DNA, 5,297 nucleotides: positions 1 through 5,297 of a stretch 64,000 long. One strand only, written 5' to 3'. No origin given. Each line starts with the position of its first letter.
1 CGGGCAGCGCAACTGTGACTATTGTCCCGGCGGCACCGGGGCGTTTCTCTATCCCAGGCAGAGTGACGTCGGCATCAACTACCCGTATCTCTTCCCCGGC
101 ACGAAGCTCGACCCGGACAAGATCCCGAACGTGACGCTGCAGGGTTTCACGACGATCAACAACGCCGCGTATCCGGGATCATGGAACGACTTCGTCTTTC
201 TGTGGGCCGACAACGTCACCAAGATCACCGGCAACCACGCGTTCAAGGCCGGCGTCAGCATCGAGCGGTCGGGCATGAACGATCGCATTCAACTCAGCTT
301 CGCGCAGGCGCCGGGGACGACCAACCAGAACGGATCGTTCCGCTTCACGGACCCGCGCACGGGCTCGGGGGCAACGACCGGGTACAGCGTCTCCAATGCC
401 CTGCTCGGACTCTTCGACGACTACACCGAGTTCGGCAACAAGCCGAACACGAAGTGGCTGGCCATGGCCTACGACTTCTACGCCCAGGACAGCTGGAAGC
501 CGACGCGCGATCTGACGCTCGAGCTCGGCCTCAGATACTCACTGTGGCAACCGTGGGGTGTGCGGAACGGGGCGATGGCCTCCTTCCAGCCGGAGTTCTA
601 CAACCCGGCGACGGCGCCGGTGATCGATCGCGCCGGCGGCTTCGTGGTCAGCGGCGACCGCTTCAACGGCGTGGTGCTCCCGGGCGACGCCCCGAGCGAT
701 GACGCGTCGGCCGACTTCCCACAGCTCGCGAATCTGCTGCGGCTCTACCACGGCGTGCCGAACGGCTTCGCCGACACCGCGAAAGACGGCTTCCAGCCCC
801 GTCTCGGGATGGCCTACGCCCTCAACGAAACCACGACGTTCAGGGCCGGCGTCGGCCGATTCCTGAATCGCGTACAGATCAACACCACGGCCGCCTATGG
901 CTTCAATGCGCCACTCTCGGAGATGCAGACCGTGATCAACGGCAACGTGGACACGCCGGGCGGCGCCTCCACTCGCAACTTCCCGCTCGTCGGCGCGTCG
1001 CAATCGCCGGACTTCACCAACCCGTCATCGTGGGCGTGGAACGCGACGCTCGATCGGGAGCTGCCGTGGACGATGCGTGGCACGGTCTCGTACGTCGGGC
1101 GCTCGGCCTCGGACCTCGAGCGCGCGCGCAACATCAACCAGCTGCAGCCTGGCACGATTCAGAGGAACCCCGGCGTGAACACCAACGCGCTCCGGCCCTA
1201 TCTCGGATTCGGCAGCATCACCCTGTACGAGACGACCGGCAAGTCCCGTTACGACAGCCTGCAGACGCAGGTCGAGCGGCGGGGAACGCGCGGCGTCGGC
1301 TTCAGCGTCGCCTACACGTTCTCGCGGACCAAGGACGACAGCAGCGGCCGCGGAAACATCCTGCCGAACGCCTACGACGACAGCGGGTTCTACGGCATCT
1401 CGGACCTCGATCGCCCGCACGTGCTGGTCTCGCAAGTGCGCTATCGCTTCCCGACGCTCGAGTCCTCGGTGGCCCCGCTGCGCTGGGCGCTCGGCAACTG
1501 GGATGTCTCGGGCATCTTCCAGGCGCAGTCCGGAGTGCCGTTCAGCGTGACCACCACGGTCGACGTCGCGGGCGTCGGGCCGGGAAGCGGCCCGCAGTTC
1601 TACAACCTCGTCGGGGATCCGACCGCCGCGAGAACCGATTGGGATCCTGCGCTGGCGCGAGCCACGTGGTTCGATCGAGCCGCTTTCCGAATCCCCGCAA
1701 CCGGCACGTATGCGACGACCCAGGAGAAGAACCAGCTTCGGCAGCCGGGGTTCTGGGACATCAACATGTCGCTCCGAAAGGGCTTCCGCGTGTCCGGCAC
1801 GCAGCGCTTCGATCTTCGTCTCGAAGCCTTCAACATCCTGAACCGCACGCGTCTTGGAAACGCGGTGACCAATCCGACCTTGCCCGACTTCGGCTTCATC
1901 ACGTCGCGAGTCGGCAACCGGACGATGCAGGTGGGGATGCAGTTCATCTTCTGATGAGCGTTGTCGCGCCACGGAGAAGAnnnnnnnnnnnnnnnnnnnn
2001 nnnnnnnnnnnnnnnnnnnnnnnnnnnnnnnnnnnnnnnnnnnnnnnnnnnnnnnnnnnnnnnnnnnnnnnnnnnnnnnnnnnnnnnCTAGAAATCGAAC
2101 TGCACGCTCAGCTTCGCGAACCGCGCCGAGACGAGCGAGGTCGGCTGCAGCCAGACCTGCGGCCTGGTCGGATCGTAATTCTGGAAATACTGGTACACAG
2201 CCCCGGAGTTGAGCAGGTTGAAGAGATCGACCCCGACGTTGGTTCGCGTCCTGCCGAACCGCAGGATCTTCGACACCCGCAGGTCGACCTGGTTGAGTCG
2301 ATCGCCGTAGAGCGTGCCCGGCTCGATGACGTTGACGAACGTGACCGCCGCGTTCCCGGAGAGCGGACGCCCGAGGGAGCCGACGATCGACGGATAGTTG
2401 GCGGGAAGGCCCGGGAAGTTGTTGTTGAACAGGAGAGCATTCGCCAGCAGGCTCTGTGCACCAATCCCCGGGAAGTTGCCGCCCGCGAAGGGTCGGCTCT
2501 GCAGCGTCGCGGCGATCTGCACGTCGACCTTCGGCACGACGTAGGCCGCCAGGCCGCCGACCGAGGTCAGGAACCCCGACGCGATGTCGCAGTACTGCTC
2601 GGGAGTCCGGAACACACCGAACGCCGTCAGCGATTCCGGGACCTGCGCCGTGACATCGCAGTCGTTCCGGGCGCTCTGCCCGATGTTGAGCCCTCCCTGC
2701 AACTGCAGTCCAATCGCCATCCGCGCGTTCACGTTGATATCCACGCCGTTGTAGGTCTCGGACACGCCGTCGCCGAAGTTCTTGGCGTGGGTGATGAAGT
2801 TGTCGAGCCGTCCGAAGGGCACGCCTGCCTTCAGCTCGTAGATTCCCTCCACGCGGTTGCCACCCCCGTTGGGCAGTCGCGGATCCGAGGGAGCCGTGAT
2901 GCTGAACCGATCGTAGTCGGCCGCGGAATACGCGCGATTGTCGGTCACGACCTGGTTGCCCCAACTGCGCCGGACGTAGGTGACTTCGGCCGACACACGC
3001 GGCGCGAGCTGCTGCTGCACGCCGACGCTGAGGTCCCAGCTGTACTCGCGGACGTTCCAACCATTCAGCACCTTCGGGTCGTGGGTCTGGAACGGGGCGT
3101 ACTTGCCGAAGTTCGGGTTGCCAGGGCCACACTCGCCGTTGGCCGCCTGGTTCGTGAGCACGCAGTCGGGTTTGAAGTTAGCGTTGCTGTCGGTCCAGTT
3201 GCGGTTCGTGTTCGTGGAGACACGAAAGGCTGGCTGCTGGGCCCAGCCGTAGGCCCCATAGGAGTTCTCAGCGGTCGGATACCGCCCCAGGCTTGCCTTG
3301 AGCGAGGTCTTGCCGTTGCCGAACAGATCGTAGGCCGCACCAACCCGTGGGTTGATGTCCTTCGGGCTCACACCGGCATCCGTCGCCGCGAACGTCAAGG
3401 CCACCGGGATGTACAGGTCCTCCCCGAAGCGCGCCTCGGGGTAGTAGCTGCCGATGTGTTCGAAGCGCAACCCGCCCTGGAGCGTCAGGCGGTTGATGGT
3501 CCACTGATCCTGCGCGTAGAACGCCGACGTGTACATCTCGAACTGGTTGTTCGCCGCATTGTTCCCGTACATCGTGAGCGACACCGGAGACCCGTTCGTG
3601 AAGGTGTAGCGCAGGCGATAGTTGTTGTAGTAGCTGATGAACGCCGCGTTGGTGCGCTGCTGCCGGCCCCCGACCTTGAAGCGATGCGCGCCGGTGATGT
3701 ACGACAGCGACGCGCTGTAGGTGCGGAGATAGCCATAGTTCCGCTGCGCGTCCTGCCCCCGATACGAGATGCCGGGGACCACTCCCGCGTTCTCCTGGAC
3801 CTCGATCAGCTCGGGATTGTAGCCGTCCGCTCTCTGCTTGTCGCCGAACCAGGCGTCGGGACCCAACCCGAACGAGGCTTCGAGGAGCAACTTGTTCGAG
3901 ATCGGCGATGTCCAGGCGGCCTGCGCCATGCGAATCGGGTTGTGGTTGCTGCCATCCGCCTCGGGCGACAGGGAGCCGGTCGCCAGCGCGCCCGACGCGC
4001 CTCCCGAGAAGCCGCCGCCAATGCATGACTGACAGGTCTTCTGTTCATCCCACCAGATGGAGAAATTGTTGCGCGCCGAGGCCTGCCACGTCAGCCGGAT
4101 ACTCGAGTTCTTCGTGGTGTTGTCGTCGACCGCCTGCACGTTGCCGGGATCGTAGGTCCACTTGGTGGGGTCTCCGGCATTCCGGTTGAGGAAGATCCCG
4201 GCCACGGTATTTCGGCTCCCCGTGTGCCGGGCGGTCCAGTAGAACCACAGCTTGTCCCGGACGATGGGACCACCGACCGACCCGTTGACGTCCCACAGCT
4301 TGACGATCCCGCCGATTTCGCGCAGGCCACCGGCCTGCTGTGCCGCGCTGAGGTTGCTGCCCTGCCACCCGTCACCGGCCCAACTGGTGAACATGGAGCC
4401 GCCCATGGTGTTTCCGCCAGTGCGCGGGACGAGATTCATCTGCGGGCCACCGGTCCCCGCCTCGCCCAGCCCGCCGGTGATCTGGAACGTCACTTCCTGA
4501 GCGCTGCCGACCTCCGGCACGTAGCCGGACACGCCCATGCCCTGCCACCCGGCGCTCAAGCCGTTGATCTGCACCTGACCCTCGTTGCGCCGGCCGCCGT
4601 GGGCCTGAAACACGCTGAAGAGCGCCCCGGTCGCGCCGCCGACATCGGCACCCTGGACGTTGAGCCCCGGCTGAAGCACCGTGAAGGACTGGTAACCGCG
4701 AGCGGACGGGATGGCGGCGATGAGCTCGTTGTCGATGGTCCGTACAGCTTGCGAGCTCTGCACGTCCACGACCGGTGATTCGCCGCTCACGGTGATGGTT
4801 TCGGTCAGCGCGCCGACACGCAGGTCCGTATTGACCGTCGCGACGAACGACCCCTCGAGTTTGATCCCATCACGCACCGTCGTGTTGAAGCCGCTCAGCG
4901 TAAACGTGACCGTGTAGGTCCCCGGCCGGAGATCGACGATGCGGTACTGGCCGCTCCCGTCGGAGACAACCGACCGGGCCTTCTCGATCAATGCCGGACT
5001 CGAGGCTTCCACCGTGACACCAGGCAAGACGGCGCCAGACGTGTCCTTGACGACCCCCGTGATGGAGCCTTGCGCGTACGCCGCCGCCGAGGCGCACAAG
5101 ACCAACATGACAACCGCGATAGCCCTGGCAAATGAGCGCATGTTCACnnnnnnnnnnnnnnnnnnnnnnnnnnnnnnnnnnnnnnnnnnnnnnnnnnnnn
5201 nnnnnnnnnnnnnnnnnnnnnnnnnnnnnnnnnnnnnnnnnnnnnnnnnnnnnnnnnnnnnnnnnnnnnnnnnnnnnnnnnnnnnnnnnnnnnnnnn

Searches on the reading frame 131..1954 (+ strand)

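Call 23: search_protein_families(library=pfam, proteins=[window:131-1954:+])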
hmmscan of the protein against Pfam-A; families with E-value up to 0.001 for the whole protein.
window:131-1954:+ (607 aa): 2 families
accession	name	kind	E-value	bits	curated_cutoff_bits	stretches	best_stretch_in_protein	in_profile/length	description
PF25183.1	OMP_b-brl_4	-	1.5e-122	411.1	30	1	5-600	268-838/838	Outer membrane beta barrel domain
PF00593.30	TonB_dep_Rec_b-barrel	-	0.00096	19.5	27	0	47-569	117-436/436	TonB dependent receptor-like, beta-barrel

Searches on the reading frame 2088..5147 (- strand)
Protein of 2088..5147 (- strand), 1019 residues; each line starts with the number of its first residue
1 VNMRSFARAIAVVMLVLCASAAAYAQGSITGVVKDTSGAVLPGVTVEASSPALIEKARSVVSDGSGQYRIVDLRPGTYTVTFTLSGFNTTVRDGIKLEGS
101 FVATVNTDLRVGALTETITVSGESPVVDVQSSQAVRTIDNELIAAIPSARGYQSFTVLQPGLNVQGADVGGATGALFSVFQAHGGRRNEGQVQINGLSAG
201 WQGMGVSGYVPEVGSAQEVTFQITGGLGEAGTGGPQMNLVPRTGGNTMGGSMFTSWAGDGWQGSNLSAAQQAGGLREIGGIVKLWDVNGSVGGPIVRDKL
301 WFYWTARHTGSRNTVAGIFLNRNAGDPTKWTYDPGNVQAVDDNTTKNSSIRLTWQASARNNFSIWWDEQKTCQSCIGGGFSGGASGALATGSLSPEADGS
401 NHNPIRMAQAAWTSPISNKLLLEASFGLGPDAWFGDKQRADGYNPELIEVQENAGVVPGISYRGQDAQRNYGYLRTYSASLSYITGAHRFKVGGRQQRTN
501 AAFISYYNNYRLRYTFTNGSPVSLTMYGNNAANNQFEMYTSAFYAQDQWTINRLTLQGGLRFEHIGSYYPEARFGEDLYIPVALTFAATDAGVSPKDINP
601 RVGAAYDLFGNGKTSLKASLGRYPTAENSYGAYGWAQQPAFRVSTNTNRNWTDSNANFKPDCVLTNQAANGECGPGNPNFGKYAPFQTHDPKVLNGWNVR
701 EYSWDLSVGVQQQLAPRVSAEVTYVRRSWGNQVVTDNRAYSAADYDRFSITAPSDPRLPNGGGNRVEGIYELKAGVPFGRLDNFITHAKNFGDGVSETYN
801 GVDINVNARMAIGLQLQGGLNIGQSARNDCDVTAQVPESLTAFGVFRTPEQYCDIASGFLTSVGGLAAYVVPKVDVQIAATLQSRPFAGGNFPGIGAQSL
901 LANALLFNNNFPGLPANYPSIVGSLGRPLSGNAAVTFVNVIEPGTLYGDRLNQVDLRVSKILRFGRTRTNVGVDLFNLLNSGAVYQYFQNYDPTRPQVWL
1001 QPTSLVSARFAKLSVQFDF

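Call 23: search_protein_families(library=pfam, proteins=[window:2088-5147:-])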
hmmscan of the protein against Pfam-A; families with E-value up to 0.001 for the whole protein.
window:2088-5147:- (1019 aa): 5 families
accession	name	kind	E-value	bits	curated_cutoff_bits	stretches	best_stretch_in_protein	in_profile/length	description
PF25183.1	OMP_b-brl_4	-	1.6e-30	106.7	30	1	339-817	146-623/838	Outer membrane beta barrel domain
PF13620.12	CarboxypepD_reg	-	4.1e-16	59.5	32.3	1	28-109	1-81/82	Carboxypeptidase regulatory-like domain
PF13715.12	CarbopepD_reg_2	-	5.1e-06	26.9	32.2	1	29-101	1-68/88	CarboxypepD_reg-like domain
PF17210.9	SdrD_B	-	0.00054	20.6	29.7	0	35-92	18-75/112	SdrD B-like domain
PF02369.22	Big_1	-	0.00072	20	34.9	0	27-86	19-82/93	Bacterial Ig-like domain (group 1)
